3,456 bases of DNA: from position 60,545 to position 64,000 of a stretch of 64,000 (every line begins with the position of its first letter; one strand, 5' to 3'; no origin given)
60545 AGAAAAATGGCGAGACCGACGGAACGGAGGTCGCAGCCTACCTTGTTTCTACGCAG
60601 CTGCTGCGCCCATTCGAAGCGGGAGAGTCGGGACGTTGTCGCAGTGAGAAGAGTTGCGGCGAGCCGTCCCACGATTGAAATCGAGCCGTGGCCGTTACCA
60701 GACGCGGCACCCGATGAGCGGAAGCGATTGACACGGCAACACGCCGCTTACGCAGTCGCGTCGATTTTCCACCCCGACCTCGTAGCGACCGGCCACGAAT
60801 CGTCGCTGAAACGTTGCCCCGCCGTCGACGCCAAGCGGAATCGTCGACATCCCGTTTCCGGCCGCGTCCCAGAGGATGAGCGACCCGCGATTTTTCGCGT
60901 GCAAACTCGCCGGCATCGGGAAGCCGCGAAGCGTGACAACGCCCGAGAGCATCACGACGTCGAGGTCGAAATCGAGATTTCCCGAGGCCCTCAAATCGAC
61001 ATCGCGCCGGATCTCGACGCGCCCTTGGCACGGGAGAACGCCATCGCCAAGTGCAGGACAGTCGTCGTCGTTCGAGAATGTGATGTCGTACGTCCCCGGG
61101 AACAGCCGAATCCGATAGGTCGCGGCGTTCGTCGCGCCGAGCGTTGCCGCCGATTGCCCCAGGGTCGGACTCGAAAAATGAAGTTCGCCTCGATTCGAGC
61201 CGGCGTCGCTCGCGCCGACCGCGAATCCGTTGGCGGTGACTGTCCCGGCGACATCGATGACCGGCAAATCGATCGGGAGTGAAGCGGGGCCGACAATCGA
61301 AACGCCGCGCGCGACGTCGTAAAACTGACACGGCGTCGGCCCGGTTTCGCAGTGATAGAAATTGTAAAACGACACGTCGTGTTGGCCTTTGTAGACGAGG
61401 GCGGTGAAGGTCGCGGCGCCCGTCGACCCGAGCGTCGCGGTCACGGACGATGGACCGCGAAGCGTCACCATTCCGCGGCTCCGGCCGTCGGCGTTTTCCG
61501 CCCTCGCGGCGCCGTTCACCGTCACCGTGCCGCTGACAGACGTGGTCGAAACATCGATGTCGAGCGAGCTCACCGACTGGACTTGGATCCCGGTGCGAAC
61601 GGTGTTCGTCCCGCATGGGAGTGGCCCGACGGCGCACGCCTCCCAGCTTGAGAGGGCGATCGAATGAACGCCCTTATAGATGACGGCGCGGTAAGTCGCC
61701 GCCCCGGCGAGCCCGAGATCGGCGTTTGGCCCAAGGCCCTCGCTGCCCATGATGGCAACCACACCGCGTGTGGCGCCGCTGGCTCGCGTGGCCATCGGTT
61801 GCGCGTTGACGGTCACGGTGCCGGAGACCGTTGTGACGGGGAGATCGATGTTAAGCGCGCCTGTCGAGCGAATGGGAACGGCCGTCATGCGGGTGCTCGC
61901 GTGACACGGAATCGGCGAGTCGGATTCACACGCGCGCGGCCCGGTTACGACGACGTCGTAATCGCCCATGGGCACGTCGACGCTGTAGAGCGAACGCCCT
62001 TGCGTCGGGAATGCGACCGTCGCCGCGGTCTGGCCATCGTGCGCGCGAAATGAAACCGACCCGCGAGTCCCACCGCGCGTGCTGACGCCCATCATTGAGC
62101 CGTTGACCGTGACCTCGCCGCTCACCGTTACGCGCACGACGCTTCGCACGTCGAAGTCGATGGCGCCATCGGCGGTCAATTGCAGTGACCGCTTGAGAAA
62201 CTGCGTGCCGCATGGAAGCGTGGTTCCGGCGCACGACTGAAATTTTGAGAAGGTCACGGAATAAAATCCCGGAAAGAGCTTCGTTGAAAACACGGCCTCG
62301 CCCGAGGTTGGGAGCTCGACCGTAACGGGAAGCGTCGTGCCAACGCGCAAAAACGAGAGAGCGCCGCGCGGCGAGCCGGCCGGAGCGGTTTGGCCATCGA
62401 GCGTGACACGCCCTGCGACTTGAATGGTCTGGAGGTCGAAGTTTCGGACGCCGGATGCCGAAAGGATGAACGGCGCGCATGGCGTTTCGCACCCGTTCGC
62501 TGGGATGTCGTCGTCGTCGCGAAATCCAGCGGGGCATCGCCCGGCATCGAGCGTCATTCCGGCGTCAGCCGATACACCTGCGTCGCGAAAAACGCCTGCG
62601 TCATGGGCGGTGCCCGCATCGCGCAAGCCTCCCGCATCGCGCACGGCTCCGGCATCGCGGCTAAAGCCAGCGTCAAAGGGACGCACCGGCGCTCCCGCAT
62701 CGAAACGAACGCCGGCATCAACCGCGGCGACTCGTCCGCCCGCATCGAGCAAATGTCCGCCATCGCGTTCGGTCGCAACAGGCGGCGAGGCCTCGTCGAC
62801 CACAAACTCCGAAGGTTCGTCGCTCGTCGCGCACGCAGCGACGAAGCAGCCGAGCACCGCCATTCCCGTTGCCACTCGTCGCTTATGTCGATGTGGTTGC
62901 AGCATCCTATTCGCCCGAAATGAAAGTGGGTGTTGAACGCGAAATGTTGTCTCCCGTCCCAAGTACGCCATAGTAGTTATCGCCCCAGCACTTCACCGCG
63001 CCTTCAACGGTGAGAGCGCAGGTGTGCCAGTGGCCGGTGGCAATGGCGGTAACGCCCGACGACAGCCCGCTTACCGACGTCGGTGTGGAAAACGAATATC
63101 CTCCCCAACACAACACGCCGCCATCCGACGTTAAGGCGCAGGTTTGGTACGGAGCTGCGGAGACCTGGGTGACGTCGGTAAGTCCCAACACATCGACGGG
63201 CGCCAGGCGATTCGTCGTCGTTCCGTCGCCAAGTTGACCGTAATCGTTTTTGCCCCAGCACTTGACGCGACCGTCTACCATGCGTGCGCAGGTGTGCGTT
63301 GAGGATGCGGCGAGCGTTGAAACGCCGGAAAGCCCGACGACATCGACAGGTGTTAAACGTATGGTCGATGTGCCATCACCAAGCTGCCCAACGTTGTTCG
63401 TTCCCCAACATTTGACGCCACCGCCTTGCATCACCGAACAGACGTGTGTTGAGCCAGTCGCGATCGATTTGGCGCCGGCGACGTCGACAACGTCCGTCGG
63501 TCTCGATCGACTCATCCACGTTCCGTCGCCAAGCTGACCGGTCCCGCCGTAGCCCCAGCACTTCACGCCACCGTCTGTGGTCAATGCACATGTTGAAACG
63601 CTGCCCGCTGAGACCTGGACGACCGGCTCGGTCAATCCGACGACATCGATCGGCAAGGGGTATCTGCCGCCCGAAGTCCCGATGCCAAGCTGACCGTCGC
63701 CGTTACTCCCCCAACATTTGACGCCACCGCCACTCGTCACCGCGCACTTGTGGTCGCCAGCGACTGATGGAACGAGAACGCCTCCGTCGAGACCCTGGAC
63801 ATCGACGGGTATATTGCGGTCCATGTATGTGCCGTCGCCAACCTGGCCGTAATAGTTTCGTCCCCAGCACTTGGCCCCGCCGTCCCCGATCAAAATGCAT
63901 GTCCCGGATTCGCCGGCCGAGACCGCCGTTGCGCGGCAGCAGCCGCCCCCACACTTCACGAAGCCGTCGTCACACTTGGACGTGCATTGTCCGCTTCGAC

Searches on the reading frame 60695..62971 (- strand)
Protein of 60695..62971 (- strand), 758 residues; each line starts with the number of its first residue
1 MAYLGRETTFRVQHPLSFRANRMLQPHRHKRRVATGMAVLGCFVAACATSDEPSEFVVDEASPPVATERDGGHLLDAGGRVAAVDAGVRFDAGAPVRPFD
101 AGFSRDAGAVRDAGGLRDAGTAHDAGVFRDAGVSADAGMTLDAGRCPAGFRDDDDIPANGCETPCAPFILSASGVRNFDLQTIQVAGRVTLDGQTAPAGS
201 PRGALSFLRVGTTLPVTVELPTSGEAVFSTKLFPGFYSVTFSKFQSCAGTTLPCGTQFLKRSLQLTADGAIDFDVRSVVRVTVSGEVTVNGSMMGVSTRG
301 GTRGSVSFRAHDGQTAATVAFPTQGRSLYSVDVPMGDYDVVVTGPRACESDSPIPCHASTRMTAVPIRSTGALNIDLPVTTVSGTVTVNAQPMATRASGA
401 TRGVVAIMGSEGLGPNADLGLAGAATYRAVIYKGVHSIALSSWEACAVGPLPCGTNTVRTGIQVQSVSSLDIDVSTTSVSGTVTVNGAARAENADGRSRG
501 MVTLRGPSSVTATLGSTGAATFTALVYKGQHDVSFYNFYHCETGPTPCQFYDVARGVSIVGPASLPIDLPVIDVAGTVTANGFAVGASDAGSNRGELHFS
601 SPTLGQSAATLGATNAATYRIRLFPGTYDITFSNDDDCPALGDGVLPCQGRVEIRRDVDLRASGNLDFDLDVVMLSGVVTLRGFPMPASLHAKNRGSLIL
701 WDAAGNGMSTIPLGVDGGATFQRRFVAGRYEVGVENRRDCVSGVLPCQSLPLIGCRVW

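Call 10: search_protein_families(library=ncbifam, proteins=[window:60695-62971:-], max_evalue=0.01)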
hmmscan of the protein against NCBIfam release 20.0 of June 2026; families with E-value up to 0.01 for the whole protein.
window:60695-62971:- (758 aa): 0 families

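Call 25: search_protein_families(library=pfam, proteins=[window:60695-62971:-], max_evalue=1)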
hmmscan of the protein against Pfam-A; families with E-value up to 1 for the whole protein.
window:60695-62971:- (758 aa): 1 family
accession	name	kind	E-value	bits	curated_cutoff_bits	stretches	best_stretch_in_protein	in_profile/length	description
PF08305.17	NPCBM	-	0.3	11.5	23.9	0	276-335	47-107/137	NPCBM/NEW2 domain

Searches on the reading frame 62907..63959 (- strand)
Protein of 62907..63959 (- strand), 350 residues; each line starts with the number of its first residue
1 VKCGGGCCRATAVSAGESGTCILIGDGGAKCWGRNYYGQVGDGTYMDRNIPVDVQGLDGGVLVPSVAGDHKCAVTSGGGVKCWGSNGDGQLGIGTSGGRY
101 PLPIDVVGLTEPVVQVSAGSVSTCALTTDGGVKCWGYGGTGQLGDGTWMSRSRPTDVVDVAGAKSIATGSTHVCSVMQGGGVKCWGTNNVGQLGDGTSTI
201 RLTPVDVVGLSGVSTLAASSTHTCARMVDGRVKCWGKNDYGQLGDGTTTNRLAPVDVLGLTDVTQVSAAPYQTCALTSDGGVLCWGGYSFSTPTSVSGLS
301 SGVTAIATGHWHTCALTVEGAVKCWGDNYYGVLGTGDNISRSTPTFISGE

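Call 25: search_protein_families(library=pfam, proteins=[window:62907-63959:-], max_evalue=1)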
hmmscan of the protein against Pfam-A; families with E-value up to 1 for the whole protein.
window:62907-63959:- (350 aa): 5 families
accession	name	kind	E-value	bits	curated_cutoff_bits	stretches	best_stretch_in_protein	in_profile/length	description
PF25390.1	WD40_RLD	-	3.7e-62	211.2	150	2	11-286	34-323/363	RCC1-like domain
PF13540.12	RCC1_2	-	1.4e-49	165.1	22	7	303-331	1-29/30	Regulator of chromosome condensation (RCC1) repeat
PF00415.24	RCC1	-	3.5e-46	156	21.7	7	229-276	1-50/50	Regulator of chromosome condensation (RCC1) repeat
PF25384.1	Alsin_RLD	-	5.6e-13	49.4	100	3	201-248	268-312/405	Alsin RCC1-like domain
PF22280.2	VtrC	-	0.068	14.1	27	1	308-344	25-61/126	VtrC lipocalin-like domain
